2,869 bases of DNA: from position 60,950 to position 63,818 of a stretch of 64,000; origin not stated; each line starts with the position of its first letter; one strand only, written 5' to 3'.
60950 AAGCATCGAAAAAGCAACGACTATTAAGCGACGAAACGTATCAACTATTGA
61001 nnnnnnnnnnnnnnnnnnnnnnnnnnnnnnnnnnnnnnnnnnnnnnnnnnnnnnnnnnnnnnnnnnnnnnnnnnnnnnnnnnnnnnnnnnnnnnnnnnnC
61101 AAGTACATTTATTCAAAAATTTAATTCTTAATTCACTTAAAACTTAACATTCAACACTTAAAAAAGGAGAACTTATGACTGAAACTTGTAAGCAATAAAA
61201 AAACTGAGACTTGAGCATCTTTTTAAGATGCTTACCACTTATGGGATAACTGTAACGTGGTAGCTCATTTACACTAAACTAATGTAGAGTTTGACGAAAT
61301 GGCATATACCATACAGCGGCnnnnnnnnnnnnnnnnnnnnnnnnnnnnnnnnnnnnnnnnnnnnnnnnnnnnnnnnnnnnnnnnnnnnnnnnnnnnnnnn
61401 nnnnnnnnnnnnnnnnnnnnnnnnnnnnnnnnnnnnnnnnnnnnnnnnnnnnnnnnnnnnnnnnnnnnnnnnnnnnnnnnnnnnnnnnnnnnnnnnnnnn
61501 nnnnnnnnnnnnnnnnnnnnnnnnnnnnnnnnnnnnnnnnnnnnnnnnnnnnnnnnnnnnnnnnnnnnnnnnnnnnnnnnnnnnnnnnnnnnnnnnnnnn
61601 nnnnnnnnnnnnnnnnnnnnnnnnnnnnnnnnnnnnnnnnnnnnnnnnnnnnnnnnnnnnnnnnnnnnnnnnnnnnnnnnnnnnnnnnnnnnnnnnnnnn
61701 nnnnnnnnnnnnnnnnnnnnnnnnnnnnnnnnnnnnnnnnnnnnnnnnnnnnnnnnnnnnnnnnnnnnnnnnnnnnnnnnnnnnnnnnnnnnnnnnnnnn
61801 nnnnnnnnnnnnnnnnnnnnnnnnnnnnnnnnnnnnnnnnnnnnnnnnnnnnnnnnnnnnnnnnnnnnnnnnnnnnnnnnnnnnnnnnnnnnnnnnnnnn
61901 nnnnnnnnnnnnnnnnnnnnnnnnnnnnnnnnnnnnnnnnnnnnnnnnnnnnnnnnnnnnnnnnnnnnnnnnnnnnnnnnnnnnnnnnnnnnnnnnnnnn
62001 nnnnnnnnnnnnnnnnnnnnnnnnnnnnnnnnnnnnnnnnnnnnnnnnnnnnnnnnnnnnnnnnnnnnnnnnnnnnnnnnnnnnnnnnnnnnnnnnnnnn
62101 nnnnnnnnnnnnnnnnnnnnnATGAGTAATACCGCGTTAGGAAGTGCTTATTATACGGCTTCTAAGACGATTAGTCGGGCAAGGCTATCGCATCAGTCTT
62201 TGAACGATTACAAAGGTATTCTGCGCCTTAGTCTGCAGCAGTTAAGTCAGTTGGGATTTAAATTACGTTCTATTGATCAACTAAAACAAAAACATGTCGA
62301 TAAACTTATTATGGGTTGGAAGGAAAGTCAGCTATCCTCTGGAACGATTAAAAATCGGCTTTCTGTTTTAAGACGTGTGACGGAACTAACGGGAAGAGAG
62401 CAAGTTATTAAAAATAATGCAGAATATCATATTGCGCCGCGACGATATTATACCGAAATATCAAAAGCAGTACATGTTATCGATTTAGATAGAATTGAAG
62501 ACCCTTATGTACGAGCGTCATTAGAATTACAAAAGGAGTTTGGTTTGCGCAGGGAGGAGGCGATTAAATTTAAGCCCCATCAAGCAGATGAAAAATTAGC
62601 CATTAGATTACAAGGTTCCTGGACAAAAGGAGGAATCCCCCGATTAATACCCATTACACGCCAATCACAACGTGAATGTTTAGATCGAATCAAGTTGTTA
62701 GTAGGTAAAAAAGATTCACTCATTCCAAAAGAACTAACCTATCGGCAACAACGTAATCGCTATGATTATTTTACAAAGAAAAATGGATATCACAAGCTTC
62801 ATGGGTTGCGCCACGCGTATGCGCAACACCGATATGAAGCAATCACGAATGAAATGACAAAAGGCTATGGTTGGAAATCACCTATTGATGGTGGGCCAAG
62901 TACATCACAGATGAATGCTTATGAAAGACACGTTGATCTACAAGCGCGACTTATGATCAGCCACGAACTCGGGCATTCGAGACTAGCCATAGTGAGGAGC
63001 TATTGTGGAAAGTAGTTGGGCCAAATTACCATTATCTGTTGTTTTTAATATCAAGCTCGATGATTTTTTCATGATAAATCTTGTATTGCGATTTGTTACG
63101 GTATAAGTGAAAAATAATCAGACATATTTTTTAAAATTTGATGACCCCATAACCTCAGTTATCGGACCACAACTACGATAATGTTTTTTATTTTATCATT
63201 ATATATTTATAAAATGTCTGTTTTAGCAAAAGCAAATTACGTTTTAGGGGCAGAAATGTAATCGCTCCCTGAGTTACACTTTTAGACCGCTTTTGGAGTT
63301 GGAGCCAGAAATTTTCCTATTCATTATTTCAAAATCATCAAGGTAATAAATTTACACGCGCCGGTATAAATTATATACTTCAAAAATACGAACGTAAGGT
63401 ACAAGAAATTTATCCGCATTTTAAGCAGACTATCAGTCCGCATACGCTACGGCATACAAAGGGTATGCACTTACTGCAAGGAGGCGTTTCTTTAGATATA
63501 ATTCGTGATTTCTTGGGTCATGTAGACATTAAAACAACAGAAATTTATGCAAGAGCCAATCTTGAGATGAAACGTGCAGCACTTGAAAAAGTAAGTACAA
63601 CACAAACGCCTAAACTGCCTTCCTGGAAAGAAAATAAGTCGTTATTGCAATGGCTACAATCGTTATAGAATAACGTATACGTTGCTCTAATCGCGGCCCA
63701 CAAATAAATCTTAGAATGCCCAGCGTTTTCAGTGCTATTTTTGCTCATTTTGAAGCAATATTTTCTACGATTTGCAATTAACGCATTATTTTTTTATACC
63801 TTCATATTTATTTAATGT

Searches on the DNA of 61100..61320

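Call 104: search_rna_families(source=window, start=61100, end=61320, threshold=evalue, max_evalue=10, show_alignments=2)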
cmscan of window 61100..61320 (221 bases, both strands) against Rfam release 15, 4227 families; matches with E-value up to 10: 4.
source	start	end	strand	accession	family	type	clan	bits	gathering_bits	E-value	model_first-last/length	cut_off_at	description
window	61149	61211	+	RF00086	SNORD27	Gene; snRNA; snoRNA; CD-box;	-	16.5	52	3.1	1-71/71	no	Small nucleolar RNA SNORD27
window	61120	61214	-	RF03583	MIR781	Gene; miRNA;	-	16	88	2.2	1-94/94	no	MIR781 microRNA precursor family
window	61110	61177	+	RF01054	preQ1-II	Cis-reg; riboswitch;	-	14.2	47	9.5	1-99/99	no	PreQ1-II (pre queuosine) riboswitch aptamer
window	61105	61169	-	RF01163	snoR64a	Gene; snRNA; snoRNA; CD-box;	-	13.7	45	6.2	1-77/77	no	Small nucleolar RNA snoR64a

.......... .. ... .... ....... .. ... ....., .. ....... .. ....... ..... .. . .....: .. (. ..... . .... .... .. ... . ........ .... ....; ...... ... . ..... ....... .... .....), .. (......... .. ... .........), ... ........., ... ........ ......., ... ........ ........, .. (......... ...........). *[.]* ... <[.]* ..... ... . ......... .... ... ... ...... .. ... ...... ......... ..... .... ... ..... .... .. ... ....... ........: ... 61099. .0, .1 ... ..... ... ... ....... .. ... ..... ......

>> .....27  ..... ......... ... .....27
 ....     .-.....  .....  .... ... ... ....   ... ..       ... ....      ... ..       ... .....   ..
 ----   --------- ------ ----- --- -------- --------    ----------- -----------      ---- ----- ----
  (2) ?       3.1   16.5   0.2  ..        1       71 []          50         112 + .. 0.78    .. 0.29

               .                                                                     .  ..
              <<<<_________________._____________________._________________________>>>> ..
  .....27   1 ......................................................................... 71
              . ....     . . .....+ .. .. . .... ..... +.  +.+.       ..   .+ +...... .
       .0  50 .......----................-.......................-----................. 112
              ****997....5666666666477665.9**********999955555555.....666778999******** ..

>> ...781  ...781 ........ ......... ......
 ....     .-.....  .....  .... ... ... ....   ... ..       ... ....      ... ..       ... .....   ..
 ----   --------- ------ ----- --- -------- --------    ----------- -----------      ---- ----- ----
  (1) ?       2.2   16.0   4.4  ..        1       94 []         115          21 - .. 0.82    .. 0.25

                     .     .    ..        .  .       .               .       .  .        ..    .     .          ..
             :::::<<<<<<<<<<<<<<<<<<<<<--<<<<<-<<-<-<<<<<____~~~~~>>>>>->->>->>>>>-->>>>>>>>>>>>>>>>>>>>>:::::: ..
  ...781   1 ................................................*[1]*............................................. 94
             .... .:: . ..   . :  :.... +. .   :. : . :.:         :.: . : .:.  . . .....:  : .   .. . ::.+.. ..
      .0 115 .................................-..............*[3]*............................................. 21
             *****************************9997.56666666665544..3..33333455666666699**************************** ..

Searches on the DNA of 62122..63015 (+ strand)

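Call 87: search_dna_similar(query=L058:3070-3270:+, collection=plasmids, mode=distant, max_evalue=0.001, max_rows=30)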
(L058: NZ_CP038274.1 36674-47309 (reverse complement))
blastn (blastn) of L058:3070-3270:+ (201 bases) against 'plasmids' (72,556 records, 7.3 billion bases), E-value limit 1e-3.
Records with a match: 1; places in all: 2; records where one place covers at least 80% of the query: 1.
Best place of each record, by identity: >=99% 1.
By first word of the organism name: Legionella 1.
By predicted mobility (MOB-suite, as given by PLSDB): non-mobilizable 1.
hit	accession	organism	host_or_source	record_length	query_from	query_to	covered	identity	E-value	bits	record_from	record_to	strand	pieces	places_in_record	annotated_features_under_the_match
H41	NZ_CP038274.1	Legionella israelensis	cell culture,water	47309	1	201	100%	100.0%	4e-98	363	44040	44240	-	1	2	none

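Call 94: search_rna_families(sources=[L058, L059, L060, L057, L049], threshold=evalue, max_evalue=0.1, show_alignments=3)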
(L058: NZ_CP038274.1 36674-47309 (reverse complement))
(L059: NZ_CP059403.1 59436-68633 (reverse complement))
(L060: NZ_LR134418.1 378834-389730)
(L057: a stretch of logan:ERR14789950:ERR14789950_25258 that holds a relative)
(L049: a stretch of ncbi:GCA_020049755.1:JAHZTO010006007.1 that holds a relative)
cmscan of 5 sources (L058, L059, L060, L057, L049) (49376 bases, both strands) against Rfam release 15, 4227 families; matches with E-value up to 0.1: 5.
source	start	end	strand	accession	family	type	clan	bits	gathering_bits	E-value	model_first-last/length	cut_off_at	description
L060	4095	4189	+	RF02688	RAGATH-13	Gene; ribozyme;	-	92.1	80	3.5e-19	1-95/95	no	RAGATH-13 RNA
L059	2379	2470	+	RF02688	RAGATH-13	Gene; ribozyme;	-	83.8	80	6.7e-17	1-95/95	no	RAGATH-13 RNA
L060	3909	3988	+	RF02922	RAGATH-32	Cis-reg;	-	82.4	41.8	3.1e-17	1-78/78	no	RAGATH-32 RNA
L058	3823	3917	+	RF02688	RAGATH-13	Gene; ribozyme;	-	76.1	80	9.1e-15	1-95/95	no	RAGATH-13 RNA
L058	2497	2533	-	RF03085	abiF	Gene; sRNA;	-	45.8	37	2.3e-05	1-37/37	no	abiF RNA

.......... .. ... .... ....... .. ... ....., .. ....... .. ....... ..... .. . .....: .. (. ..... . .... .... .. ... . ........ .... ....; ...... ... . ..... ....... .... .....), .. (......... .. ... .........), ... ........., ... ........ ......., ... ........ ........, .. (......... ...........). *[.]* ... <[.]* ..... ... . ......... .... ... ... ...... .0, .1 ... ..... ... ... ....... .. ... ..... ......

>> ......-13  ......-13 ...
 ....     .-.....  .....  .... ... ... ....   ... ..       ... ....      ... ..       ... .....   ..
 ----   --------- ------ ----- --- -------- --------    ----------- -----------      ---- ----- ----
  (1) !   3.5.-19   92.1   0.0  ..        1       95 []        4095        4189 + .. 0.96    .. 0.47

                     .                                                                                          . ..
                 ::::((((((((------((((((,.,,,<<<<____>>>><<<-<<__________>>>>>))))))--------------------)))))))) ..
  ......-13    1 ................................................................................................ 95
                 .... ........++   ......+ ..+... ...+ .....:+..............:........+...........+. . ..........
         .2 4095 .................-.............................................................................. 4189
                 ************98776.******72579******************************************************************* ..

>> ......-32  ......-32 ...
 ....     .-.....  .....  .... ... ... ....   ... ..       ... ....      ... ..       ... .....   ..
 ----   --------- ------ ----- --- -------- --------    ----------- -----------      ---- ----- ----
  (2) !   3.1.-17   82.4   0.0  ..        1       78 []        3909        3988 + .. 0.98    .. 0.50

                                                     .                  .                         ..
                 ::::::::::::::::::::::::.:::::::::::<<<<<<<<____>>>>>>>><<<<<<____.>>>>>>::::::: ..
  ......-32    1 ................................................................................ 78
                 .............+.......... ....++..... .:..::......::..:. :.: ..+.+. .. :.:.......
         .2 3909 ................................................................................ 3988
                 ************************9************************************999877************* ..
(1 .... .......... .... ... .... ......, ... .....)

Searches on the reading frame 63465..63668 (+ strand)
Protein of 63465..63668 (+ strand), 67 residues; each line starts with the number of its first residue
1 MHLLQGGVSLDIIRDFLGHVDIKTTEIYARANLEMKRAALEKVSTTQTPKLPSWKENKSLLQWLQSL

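Call 32: search_protein_families(library=pfam, proteins=[window:63465-63668:+], max_evalue=0.1)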
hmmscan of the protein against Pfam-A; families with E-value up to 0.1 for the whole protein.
window:63465-63668:+ (67 aa): 2 families
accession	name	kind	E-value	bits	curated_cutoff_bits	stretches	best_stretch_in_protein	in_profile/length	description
PF00589.27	Phage_integrase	-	2e-05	24.9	27.1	1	2-32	139-169/172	Phage integrase family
PF12346.13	HJURP_mid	-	0.062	14.2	25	1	13-60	67-110/115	Holliday junction recognition protein-associated repeat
